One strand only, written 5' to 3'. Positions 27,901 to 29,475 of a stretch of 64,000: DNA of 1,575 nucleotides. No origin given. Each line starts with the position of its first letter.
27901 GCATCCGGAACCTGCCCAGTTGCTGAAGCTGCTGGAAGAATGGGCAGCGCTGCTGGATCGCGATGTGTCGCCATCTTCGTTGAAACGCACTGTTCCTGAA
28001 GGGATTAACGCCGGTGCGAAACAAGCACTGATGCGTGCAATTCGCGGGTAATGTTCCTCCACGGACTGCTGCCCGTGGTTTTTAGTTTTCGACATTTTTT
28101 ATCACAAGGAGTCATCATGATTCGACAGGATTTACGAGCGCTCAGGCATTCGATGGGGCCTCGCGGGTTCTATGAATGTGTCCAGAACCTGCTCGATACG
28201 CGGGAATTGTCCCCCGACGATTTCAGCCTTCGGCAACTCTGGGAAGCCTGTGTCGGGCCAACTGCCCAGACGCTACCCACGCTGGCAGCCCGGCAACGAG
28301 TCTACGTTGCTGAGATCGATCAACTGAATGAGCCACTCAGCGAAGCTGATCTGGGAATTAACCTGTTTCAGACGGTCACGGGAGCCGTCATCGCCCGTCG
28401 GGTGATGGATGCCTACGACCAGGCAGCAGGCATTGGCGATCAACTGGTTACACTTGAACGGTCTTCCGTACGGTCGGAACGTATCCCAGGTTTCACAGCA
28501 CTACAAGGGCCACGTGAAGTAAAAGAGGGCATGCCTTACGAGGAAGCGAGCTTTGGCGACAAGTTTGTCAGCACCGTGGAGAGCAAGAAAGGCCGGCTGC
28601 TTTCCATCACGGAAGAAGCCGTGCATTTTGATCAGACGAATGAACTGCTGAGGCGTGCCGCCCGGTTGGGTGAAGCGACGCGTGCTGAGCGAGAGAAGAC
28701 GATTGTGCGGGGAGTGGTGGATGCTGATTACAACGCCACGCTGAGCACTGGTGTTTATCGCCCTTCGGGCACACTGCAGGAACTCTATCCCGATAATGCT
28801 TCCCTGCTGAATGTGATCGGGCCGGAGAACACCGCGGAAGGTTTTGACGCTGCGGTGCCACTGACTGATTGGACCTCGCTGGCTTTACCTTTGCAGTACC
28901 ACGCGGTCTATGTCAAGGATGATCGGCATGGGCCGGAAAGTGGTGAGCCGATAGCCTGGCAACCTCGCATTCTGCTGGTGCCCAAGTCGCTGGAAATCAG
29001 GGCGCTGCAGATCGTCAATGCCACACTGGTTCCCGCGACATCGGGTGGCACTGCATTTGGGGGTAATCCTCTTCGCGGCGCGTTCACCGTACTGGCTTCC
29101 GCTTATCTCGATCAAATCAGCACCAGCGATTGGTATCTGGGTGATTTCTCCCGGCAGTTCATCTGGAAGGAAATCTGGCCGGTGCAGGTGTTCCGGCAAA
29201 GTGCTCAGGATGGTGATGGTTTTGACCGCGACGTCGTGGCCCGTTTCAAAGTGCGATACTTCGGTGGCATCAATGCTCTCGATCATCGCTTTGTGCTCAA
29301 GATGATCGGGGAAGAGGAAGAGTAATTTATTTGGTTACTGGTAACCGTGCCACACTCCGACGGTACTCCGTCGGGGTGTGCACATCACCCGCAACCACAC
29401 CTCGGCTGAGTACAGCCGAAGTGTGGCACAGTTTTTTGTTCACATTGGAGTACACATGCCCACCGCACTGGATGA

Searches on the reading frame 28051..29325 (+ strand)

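Call 47: search_protein_families(library=pfam, proteins=[window:28051-29325:+], max_evalue=0.00001)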
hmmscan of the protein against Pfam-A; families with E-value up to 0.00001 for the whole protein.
window:28051-29325:+ (424 aa): 1 family
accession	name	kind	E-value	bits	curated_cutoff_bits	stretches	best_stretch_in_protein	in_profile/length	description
PF25209.1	Phage_capsid_4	-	3.1e-19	70.7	27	1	106-417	11-261/262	Phage capsid protein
